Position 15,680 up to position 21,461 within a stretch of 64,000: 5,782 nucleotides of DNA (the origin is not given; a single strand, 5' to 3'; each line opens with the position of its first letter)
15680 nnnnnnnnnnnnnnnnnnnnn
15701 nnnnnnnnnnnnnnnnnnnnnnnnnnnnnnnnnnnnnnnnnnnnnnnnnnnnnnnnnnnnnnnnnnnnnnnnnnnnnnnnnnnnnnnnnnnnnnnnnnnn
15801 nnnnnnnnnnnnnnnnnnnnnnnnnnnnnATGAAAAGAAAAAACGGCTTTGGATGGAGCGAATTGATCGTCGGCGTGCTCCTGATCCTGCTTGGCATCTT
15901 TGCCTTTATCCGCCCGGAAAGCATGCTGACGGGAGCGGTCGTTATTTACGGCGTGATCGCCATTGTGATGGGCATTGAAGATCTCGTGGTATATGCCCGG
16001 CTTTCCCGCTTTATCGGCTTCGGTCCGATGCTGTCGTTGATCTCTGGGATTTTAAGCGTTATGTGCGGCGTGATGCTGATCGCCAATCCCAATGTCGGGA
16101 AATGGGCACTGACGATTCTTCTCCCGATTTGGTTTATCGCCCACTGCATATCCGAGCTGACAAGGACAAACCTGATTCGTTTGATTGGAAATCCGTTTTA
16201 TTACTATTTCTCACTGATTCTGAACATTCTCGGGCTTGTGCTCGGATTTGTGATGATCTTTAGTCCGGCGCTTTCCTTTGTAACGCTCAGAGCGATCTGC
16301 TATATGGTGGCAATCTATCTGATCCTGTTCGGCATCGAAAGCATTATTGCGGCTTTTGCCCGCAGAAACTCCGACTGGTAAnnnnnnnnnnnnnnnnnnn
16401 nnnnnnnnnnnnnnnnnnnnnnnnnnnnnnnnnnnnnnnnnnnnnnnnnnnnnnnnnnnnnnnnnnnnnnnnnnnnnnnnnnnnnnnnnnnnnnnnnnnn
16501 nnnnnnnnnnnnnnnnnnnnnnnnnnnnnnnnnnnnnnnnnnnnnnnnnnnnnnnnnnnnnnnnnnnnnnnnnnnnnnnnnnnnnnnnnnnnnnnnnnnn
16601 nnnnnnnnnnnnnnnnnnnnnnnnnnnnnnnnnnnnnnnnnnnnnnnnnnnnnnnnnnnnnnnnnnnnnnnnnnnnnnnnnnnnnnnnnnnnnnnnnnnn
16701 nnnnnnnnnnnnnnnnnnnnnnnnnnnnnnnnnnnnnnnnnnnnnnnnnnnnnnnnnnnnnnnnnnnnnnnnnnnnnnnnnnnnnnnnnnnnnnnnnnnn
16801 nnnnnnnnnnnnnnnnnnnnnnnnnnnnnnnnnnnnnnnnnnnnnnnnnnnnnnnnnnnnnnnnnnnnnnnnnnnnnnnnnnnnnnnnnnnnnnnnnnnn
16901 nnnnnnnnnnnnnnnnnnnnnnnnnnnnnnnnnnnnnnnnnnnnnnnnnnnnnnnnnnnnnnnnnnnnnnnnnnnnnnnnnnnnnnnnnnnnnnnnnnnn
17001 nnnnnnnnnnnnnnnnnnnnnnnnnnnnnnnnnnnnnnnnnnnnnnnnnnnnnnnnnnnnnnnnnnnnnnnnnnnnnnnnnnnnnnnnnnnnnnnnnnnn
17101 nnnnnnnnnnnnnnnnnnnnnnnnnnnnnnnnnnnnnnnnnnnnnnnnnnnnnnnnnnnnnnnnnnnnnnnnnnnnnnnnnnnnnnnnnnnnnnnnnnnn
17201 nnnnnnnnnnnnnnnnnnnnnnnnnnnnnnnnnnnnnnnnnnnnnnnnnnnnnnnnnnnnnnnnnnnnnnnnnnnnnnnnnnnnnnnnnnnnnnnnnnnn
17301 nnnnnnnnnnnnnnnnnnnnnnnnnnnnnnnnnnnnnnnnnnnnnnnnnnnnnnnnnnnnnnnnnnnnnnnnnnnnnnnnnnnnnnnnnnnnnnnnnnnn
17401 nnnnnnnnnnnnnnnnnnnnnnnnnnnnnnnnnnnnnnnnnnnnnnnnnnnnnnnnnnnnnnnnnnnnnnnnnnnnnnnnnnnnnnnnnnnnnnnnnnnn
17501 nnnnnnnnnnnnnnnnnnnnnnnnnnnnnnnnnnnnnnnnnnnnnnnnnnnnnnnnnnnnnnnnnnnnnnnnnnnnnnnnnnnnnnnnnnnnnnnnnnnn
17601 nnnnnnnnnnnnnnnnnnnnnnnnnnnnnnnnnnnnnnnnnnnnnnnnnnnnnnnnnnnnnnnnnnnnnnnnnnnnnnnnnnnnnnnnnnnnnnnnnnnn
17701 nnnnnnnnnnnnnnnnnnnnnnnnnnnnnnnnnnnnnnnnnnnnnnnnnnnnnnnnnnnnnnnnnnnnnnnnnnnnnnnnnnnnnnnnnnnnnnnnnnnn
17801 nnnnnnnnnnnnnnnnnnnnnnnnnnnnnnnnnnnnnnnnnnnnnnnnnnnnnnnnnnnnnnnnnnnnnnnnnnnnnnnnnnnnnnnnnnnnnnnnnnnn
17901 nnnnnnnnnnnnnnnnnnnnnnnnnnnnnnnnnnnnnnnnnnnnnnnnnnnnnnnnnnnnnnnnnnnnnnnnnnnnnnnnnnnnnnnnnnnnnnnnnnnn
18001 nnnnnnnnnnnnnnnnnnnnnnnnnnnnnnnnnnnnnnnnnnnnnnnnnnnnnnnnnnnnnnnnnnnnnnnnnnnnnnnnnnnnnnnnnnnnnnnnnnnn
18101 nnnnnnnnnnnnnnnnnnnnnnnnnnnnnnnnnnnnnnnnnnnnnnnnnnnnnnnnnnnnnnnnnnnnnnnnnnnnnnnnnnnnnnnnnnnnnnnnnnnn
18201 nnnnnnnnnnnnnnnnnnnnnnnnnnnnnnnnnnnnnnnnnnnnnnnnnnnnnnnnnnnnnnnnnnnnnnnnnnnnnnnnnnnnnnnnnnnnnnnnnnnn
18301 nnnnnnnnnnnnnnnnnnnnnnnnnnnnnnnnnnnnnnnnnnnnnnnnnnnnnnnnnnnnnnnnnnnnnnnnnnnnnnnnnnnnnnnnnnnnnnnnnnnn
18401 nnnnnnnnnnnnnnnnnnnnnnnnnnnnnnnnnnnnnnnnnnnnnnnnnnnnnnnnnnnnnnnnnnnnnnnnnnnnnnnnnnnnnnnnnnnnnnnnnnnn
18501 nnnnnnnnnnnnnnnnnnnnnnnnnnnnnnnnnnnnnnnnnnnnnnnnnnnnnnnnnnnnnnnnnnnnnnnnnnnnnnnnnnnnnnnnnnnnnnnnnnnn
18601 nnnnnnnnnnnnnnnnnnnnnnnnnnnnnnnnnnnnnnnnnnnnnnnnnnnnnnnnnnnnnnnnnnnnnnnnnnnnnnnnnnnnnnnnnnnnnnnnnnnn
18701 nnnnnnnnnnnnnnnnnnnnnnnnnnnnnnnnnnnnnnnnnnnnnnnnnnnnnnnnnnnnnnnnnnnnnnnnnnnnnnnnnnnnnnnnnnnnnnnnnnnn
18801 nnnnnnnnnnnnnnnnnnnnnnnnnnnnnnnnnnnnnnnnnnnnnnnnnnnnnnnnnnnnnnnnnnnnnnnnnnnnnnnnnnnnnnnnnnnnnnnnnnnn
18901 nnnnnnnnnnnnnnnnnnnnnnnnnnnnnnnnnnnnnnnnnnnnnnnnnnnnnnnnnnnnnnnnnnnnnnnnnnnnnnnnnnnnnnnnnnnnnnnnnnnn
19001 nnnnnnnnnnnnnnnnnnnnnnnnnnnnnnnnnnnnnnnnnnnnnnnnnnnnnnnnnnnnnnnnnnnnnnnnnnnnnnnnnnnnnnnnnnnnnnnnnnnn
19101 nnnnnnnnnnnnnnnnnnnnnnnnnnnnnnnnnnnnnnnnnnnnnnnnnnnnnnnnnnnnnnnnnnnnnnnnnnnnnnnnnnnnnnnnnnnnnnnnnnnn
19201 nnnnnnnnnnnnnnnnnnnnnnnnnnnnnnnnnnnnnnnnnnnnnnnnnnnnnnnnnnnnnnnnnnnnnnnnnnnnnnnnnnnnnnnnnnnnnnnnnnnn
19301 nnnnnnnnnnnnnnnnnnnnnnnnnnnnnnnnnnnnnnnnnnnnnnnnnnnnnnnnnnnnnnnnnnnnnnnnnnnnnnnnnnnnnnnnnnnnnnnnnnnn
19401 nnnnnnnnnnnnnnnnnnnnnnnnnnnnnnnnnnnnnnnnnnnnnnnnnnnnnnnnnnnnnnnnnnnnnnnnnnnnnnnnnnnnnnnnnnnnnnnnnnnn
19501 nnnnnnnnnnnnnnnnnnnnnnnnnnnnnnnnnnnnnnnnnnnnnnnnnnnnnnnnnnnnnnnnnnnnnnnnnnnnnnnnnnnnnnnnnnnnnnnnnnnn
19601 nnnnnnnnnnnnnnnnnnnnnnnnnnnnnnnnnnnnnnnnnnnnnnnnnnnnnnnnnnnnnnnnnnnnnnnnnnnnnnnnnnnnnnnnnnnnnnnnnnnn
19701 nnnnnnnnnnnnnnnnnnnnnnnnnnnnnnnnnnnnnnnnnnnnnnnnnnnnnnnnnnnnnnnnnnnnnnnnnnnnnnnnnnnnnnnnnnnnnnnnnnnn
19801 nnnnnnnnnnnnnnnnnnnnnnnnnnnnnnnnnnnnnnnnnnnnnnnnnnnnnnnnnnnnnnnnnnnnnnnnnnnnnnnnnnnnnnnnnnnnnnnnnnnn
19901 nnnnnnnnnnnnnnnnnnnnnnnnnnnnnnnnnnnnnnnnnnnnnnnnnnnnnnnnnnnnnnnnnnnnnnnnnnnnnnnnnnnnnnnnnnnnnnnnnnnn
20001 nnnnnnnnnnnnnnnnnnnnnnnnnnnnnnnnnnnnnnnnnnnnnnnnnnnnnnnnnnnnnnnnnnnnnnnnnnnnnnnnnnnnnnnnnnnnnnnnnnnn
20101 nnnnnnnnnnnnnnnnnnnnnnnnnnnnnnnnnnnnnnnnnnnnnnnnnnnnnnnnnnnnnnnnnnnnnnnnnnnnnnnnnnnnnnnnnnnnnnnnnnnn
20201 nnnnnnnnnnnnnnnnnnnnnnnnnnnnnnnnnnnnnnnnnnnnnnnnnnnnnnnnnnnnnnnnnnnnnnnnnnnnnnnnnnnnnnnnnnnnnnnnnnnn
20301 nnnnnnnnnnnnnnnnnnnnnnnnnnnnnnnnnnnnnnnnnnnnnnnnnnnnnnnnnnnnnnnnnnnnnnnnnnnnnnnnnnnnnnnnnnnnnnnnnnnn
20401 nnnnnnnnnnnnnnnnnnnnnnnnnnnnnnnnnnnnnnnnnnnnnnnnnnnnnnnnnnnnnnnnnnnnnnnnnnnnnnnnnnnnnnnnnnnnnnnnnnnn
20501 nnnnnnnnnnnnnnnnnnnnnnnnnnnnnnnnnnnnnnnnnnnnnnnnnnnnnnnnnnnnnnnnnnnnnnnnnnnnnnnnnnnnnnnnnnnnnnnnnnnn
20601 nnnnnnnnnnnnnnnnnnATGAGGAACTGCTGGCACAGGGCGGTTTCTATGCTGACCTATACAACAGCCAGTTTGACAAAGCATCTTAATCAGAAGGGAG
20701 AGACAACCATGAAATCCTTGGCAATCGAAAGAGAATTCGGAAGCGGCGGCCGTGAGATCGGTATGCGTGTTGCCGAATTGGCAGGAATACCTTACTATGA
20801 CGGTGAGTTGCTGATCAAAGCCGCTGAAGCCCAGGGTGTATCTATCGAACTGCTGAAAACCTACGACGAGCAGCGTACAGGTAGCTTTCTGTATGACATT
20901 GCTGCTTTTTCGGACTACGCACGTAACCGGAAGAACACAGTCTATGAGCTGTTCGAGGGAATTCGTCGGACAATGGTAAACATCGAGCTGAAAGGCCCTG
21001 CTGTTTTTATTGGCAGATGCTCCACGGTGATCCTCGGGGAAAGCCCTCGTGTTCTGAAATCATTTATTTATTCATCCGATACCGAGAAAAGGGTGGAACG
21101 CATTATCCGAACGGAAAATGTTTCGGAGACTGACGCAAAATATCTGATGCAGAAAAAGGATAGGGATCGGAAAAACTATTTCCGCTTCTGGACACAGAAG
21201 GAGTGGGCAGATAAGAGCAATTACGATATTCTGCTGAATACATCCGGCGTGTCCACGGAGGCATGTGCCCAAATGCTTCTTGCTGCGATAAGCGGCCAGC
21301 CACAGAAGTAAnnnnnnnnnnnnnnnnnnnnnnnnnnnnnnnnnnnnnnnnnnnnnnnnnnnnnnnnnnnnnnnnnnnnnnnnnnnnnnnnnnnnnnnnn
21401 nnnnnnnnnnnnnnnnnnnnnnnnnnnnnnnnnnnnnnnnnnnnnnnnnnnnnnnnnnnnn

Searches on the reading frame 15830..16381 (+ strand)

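Call 25: search_protein_families(library=pfam, proteins=[window:15830-16381:+])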
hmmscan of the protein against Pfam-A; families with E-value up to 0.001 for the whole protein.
window:15830-16381:+ (183 aa): 1 family
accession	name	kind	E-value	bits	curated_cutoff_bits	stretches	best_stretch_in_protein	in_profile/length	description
PF03729.18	DUF308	-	2.4e-21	76.2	25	3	13-84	1-72/73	Short repeat of unknown function (DUF308)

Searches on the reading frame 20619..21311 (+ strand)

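Call 25: search_protein_families(library=pfam, proteins=[window:20619-21311:+])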
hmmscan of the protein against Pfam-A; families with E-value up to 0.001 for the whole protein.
window:20619-21311:+ (230 aa): 1 family
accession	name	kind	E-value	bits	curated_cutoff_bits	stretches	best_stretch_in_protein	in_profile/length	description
PF13189.12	Cytidylate_kin2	-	1e-38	133.7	28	1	35-209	3-175/176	Cytidylate kinase-like family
